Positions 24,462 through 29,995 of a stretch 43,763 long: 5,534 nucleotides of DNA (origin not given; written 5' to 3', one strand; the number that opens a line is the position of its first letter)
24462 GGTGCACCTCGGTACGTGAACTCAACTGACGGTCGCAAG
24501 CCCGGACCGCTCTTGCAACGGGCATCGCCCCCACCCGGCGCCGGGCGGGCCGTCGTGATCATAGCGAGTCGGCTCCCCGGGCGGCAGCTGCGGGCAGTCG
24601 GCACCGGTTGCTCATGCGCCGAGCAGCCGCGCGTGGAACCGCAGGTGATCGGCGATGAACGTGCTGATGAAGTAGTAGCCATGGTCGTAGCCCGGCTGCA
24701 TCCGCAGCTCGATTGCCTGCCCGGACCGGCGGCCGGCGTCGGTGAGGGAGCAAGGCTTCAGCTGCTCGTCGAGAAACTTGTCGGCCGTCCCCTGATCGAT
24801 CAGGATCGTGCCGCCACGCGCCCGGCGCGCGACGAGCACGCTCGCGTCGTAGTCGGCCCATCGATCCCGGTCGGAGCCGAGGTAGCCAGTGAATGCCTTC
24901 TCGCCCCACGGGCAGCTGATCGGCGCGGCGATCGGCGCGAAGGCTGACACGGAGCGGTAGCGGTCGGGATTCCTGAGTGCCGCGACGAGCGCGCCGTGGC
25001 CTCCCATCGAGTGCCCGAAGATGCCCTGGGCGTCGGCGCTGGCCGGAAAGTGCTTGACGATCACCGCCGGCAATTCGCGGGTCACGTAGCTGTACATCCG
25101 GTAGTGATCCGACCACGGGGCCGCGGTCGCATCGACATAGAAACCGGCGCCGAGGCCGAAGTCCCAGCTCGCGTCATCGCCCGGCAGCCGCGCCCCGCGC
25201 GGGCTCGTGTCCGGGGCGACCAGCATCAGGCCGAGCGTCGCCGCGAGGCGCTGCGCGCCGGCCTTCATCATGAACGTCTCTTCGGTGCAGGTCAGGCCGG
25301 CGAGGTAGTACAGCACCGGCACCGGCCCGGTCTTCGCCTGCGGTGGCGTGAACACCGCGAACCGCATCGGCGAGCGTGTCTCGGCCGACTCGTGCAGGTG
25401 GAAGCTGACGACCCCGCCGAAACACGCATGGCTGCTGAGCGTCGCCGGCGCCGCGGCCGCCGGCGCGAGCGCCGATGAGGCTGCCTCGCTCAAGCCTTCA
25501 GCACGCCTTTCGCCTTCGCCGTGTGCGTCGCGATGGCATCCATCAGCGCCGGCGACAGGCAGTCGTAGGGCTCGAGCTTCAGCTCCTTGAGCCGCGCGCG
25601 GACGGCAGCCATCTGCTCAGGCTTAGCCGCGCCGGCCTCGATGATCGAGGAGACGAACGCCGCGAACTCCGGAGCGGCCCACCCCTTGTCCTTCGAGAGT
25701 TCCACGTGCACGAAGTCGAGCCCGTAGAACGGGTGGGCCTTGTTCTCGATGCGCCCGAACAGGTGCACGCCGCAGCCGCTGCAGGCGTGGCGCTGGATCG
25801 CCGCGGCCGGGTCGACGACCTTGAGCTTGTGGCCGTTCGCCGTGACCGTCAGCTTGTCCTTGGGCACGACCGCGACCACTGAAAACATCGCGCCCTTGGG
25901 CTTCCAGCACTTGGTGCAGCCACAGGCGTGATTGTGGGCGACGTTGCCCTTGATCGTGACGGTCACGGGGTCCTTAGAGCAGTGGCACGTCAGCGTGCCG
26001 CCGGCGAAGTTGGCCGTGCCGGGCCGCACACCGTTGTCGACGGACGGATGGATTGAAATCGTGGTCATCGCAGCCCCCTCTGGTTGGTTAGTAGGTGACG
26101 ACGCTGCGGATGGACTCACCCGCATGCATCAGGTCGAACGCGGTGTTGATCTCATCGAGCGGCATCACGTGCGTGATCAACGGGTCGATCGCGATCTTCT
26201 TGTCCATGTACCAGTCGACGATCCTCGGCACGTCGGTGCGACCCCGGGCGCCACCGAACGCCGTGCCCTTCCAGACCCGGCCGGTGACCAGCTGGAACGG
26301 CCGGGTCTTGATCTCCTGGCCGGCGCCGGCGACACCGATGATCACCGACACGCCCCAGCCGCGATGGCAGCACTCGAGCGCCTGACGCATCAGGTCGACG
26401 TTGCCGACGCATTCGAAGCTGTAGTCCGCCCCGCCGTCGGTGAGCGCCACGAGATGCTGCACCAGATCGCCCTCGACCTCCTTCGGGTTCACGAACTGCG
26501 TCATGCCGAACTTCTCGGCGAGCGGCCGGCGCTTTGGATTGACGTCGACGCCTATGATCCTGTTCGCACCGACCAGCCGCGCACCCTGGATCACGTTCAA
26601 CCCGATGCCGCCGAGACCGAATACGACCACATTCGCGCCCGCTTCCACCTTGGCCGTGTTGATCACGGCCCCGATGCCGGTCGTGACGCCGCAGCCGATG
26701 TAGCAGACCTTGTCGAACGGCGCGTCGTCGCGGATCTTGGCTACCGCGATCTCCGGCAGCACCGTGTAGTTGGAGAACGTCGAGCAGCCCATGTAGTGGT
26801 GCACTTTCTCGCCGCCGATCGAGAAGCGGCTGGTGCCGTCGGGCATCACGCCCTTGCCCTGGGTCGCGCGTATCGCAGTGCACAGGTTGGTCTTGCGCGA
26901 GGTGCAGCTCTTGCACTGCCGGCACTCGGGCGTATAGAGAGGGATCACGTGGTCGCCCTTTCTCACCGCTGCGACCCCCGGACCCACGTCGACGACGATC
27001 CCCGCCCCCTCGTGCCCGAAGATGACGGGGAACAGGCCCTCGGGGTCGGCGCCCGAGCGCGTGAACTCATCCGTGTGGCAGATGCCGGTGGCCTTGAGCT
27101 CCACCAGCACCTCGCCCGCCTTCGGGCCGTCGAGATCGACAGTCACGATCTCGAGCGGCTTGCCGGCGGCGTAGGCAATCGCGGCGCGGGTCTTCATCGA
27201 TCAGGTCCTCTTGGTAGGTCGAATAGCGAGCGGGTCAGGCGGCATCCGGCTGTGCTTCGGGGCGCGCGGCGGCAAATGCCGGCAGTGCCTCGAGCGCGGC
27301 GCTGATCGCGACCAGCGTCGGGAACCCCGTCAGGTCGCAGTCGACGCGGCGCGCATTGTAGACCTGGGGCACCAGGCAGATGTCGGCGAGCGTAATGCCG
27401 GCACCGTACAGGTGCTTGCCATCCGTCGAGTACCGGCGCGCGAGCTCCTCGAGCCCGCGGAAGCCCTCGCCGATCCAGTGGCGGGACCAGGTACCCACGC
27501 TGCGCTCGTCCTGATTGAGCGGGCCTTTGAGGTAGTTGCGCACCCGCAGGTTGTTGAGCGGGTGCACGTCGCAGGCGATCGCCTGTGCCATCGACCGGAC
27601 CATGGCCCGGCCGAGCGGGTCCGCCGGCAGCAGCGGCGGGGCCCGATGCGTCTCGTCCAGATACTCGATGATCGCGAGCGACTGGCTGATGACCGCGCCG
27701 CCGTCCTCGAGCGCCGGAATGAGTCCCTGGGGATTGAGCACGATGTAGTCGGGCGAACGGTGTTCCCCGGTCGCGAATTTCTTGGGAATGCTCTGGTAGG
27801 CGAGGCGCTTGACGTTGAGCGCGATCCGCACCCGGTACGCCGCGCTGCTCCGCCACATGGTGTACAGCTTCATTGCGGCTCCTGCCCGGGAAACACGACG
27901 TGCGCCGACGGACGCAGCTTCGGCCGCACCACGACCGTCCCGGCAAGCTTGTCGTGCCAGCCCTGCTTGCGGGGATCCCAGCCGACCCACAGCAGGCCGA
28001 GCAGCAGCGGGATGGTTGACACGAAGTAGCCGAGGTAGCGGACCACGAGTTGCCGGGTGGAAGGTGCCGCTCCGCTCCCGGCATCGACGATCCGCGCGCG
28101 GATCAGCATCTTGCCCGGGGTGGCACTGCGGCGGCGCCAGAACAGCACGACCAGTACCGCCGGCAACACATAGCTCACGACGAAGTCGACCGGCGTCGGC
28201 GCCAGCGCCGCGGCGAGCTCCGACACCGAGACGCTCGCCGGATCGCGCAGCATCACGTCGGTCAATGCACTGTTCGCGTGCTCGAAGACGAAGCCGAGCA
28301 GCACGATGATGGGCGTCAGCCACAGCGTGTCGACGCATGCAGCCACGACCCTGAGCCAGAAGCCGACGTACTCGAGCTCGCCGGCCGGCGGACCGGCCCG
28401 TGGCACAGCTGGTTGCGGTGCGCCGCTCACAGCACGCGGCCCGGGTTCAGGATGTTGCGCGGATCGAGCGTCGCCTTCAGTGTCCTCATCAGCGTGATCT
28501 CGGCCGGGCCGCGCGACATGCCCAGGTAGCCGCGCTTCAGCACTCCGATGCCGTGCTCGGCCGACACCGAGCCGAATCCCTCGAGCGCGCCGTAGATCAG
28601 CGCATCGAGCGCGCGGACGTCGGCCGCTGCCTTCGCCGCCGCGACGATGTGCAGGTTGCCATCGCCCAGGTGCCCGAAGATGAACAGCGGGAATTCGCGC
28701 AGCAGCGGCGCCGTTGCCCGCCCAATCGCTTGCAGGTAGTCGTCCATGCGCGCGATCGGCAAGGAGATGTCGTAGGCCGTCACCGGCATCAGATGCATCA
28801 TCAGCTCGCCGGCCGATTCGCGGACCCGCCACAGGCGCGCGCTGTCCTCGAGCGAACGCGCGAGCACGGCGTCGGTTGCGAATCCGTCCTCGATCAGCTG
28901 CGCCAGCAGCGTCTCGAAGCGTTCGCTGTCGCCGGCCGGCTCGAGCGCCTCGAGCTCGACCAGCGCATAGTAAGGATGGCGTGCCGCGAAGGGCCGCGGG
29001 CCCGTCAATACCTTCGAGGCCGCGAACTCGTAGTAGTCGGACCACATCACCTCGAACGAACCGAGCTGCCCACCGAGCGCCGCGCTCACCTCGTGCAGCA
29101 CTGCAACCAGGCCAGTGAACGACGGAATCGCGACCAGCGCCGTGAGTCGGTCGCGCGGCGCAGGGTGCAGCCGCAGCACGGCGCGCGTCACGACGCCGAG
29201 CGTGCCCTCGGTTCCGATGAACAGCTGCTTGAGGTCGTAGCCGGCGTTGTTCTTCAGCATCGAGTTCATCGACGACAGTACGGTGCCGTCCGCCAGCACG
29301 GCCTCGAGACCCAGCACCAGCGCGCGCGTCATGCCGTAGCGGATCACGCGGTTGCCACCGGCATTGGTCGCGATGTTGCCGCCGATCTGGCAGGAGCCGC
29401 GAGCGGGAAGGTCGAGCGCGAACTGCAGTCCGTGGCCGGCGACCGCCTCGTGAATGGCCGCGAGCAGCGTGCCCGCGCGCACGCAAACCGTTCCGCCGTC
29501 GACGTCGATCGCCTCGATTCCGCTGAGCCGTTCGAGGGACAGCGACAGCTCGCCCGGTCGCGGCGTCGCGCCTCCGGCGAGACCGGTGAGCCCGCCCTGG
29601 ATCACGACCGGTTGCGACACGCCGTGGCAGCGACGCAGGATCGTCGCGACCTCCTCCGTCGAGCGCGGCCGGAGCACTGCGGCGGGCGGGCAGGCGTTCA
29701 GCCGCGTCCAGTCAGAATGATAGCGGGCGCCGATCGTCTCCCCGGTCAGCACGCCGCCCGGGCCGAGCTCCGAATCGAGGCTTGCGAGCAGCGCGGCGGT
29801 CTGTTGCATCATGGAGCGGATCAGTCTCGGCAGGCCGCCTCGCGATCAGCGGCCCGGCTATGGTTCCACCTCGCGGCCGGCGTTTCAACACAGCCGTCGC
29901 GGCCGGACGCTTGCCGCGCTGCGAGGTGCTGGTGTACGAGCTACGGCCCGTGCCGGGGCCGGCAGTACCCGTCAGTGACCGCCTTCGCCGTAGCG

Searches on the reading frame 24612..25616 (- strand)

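Call 21: search_protein_families(library=pfam, proteins=[window:24612-25616:-], max_evalue=0.00001)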
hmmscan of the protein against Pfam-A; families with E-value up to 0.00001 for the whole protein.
window:24612-25616:- (334 aa): 1 family
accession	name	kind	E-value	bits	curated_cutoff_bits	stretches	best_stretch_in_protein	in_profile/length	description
PF00756.26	Esterase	-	8.4e-58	196.5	22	1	77-327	1-251/251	Putative esterase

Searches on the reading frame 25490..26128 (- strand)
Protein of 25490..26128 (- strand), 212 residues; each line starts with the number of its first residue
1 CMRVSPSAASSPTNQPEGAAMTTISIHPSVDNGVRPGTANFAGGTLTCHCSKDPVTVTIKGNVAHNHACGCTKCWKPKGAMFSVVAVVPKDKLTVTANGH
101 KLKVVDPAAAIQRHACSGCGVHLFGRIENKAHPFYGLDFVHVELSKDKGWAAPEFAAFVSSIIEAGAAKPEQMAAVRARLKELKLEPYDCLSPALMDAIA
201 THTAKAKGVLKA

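Call 21: search_protein_families(library=pfam, proteins=[window:25490-26128:-], max_evalue=0.00001)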
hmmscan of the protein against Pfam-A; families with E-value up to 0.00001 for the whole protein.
window:25490-26128:- (212 aa): 1 family
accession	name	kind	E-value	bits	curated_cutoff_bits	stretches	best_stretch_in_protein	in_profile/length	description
PF04828.22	GFA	-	3.8e-13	50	24.3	1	47-143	5-100/115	Glutathione-dependent formaldehyde-activating enzyme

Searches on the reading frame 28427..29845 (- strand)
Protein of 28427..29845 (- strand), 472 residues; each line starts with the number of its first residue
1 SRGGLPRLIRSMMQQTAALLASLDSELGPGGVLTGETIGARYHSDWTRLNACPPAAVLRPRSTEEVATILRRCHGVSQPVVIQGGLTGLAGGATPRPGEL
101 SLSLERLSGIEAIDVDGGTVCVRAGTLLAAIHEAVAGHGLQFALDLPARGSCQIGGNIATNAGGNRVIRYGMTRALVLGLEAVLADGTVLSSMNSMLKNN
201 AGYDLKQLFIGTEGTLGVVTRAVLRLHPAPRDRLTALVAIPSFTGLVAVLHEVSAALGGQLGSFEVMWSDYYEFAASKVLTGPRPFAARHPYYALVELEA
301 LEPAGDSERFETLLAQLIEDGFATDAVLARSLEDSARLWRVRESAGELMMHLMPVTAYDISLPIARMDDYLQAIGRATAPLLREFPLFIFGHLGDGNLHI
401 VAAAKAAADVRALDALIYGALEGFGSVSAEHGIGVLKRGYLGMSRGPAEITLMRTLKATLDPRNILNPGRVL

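Call 21: search_protein_families(library=pfam, proteins=[window:28427-29845:-], max_evalue=0.00001)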
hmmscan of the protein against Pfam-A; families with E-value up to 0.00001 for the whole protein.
window:28427-29845:- (472 aa): 2 families
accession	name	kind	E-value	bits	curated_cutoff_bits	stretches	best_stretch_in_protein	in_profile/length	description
PF02913.24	FAD-oxidase_C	-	7.2e-47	160.6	21.2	1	230-471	2-248/248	FAD linked oxidases, C-terminal domain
PF01565.28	FAD_binding_4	-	2.1e-33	115.4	26.4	1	54-190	1-136/139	FAD binding domain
